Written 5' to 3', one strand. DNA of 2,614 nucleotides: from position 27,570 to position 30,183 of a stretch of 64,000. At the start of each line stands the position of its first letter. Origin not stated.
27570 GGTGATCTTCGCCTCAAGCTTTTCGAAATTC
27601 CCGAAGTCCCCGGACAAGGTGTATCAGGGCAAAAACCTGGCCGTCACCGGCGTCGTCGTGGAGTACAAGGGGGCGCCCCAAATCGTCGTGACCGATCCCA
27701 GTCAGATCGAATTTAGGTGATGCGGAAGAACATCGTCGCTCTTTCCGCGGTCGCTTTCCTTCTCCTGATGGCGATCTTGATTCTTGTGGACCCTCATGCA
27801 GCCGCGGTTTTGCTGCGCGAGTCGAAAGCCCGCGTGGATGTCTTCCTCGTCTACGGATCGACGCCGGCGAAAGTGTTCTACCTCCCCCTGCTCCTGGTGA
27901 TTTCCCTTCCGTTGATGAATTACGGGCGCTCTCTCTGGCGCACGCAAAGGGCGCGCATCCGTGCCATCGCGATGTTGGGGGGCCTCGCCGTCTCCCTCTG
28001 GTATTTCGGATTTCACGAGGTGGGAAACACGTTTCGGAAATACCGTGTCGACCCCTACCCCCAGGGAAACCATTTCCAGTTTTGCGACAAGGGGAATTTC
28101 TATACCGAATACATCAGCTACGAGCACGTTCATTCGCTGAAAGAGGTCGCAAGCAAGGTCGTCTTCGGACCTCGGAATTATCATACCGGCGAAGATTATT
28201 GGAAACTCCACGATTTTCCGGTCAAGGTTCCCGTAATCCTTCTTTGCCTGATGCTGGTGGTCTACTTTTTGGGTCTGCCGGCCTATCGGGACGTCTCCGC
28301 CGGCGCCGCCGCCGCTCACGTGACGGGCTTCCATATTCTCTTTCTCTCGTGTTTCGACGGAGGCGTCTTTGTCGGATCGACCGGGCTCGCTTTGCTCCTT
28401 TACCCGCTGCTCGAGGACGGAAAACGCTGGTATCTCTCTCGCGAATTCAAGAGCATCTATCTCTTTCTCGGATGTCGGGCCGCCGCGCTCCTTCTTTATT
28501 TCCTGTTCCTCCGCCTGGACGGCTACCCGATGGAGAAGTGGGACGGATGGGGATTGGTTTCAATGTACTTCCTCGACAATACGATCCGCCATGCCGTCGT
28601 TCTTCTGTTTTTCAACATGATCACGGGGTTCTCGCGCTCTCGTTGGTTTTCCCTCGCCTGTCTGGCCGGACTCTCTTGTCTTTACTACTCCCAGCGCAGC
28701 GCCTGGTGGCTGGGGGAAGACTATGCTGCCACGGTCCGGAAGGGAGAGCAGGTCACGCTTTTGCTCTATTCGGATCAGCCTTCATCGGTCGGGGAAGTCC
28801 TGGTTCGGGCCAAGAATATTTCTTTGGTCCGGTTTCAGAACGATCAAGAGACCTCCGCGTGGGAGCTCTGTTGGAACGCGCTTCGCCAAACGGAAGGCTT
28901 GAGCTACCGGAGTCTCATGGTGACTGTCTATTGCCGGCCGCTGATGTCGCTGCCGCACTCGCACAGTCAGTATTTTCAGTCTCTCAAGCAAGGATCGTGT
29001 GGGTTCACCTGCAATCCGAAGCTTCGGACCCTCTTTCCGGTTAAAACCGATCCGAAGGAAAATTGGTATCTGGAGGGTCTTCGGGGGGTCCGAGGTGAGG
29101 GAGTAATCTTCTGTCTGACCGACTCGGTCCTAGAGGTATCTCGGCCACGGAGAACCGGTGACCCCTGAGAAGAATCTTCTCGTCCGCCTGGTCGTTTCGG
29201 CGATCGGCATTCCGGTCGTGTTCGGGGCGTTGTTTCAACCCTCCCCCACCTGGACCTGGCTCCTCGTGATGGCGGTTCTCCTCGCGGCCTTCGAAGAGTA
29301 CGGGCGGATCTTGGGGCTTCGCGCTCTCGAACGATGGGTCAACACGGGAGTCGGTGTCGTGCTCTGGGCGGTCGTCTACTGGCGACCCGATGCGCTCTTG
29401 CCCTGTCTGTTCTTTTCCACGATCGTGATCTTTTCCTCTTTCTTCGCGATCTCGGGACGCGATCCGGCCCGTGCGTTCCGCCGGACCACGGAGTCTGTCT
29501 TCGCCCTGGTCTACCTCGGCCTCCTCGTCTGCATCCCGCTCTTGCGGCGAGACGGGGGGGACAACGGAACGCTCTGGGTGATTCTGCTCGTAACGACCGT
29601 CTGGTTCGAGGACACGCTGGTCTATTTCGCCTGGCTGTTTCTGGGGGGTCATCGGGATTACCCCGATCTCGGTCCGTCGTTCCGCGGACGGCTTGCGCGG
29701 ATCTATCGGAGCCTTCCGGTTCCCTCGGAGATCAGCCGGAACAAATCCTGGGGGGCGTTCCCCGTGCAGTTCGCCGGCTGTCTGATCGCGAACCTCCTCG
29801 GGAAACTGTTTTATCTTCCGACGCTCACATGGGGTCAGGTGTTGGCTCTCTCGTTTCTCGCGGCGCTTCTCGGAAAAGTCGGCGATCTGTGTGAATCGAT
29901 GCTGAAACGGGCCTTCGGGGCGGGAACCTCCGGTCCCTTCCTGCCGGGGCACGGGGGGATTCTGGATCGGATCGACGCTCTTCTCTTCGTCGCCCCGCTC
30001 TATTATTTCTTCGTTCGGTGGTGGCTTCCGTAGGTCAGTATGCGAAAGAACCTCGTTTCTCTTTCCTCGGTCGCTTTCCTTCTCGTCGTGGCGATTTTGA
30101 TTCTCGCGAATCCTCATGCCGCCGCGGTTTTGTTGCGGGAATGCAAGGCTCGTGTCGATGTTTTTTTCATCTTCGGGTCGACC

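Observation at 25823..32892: Three copies of an unrecognised ~480-aa polytopic membrane protein flanking a divergent CdsA-family gene in a tightly coupled operon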

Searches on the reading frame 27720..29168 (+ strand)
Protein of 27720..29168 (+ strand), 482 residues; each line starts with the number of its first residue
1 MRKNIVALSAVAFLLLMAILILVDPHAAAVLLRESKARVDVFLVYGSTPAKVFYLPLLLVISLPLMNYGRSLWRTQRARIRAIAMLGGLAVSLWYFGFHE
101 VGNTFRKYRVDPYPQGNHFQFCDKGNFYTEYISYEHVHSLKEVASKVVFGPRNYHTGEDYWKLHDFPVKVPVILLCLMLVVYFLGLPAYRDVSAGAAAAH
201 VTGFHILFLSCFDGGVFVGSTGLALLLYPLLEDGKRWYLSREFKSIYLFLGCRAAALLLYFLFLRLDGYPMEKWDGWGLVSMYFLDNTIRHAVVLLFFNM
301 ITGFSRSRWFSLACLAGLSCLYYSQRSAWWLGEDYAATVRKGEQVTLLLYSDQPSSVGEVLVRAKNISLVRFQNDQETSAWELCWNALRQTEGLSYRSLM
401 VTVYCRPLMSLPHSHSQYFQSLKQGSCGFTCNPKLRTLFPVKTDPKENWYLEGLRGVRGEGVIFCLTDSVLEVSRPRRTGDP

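Call 3: search_protein_families(library=pfam, proteins=[window:27720-29168:+], max_evalue=1)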
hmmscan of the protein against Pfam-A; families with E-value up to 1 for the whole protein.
window:27720-29168:+ (482 aa): 0 families

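Call 4: search_protein_families(library=ncbifam, proteins=[window:27720-29168:+], max_evalue=1)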
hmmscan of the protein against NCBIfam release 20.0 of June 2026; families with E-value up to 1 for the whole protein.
window:27720-29168:+ (482 aa): 0 families

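Call 8: find_homologous_proteins(query=window:27720-29168:+, max_evalue=0.001)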
Query window:27720-29168:+: 8000 candidates shared short words with the query, none scored E <= 0.001.

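Call 10: find_related_loci(query=window:27720-29168:+, collection=genome_contigs, flank=10000)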
Query window:27720-29168:+ (482 aa) in genome_contigs; peptide patterns used: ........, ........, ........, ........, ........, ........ (x = any residue, [..] = any of these).
17 stretches matched a pattern, but none encodes a relative of the query by tblastn (E <= 1e-3).

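Call 49: list_cluster_members(proteins=[window:27720-29168:+, window:27717-29168:+, window:30040-31473:+, window:29158-30033:+, window:27046-27720:+, window:31474-32892:-, window:32903-33505:-, P0004, P0005, P0003])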
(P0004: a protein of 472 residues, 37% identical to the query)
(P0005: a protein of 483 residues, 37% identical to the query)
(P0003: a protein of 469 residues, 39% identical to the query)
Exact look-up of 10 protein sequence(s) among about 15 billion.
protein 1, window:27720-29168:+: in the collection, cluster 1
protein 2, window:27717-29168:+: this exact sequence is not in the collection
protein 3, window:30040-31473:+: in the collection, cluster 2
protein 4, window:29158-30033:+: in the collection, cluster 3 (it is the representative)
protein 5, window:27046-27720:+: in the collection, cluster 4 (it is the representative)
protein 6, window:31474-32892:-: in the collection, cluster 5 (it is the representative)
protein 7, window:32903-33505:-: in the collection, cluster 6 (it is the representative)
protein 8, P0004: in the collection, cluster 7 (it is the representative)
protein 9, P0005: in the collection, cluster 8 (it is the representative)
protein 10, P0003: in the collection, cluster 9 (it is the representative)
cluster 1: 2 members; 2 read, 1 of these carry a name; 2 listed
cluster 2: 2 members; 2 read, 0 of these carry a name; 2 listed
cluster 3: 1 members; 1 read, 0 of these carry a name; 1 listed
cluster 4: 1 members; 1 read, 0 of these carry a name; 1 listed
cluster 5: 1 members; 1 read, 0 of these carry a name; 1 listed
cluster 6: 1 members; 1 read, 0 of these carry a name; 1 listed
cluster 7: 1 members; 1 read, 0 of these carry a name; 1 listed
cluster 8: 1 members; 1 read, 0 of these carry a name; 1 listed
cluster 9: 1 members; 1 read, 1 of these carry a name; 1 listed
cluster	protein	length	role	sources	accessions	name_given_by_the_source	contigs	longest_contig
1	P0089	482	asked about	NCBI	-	-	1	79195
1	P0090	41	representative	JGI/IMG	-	hypothetical protein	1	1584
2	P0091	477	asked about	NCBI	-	-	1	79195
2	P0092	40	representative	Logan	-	-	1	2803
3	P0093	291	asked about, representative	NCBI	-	-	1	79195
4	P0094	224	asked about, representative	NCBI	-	-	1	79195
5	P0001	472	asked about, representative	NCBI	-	-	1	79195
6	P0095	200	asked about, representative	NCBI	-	-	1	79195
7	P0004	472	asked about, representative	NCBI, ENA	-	-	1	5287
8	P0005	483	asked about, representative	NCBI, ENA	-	-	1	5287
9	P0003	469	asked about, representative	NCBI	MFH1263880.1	MAG: hypothetical protein V1495_10630 [Pseudomonadota bacterium]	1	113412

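Call 51: find_encoding_contigs(protein=P0092, flank=10000, max_places=3)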
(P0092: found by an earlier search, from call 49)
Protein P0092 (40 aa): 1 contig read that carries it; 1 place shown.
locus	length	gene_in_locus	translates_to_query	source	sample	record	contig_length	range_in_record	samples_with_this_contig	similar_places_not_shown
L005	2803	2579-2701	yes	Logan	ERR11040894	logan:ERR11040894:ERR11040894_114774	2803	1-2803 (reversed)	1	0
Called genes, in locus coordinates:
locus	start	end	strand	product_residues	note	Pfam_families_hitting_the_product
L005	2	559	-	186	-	?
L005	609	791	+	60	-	-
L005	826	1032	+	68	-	-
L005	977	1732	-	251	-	-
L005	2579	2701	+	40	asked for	-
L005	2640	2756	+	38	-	-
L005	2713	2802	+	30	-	?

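Call 77: predict_structure(alignment_id=A4)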
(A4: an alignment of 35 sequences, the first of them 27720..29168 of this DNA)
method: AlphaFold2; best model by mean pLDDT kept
length: 482 residues; sequences in the alignment: 35
mean_pLDDT: 67.0   pTM: 0.70
mean pLDDT of the five models: 67.0, 63.6, 63.4, 63.4, 62.3
residues with pLDDT >= 90: 30; 70-90: 239; 50-70: 111; < 50: 102
segments of 3 or more residues with pLDDT < 50: 100-117, 238-241, 405-482
pLDDT, mean of each block of 10 residues (from residue 1): 84 92 76 59 64 85 85 78 84 71 41 47 57 71 73 62 73 87 78 83 85 77 71 55 68 81 76 69 77 76 72 80 67 72 84 84 77 91 83 57 46 34 31 34 34 29 34 34 32
secondary structure, 60 per line:
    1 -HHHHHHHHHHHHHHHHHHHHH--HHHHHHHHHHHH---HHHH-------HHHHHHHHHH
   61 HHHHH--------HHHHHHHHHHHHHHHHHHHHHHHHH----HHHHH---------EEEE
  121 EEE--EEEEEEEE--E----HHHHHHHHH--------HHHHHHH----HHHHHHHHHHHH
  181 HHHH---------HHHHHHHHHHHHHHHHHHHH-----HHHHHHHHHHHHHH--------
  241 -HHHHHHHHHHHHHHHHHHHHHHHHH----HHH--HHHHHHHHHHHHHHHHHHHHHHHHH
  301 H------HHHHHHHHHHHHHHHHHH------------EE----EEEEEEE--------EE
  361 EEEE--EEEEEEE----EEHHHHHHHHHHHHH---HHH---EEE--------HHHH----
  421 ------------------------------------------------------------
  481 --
elements in order: H2-22 H25-36 H40-43 H51-65 H74-98 H103-107 E117-123 E126-133 H141-149 H158-164 H169-184 H194-213 H219-232 H242-266 H276-301 H308-325 E344-350 E359-364 E367-373 H380-392 E402-404 H413-416

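Call 91: search_protein_families(library=padloc, proteins=[window:27720-29168:+], max_evalue=0.01)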
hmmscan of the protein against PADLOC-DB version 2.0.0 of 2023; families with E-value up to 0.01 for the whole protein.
window:27720-29168:+ (482 aa): 0 families

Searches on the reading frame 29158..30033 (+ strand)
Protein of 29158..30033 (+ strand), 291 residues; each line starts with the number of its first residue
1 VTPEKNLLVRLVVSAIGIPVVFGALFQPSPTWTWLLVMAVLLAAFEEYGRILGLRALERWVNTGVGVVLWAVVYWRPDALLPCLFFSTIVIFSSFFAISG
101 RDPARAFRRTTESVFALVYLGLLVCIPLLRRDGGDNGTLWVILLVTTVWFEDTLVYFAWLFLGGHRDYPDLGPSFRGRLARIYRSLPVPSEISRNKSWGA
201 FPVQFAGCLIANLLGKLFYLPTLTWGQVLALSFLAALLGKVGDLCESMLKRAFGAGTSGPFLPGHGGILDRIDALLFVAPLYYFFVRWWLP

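Call 3: search_protein_families(library=pfam, proteins=[window:29158-30033:+], max_evalue=1)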
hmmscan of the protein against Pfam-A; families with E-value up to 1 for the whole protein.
window:29158-30033:+ (291 aa): 1 family
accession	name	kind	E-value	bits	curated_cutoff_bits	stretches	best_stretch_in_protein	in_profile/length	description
PF01148.25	CTP_transf_1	-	1.5e-40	140.2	24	2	191-287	165-262/264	Cytidylyltransferase family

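Call 4: search_protein_families(library=ncbifam, proteins=[window:29158-30033:+], max_evalue=1)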
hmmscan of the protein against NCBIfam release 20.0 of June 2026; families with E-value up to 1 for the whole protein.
window:29158-30033:+ (291 aa): 2 families
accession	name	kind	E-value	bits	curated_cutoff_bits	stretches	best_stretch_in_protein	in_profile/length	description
NF008635.0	PRK11624.1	equivalog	2.8e-17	63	385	2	191-282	183-274/285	phosphatidate cytidylyltransferase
NF003114.0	PRK04032.1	equivalog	0.0085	16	148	1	199-277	54-127/172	CDP-2,3-bis-(O-geranylgeranyl)-sn-glycerol synthase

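Call 38: search_solved_structures(query=window:29158-30033:+, max_evalue=1, show_alignments=2)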
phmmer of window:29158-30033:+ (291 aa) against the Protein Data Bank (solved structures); distinct sequences matched with E-value up to 1: 2.
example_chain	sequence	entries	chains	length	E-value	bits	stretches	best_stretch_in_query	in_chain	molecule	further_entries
4q2g_A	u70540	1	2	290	2.8e-19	73.2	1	64-285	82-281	Phosphatidate cytidylyltransferase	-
4q2e_A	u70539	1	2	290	1.4e-18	70.9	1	64-285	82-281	Phosphatidate cytidylyltransferase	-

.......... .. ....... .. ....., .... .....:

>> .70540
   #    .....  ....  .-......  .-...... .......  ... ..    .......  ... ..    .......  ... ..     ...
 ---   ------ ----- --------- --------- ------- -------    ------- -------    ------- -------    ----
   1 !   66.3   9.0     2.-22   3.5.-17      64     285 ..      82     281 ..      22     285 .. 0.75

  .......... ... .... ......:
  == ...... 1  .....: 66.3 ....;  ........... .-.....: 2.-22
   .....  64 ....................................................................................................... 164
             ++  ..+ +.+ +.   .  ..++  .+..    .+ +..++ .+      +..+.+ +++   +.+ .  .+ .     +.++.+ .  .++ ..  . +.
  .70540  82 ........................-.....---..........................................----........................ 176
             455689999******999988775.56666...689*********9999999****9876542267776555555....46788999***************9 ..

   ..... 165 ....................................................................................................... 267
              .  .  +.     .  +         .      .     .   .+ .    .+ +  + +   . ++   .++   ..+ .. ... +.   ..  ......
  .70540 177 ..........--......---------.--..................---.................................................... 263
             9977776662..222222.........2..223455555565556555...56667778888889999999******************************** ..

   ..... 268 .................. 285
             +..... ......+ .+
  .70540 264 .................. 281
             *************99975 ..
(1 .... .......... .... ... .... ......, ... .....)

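Call 91: search_protein_families(library=padloc, proteins=[window:29158-30033:+], max_evalue=0.01)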
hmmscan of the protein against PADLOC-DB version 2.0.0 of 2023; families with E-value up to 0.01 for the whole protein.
window:29158-30033:+ (291 aa): 0 families
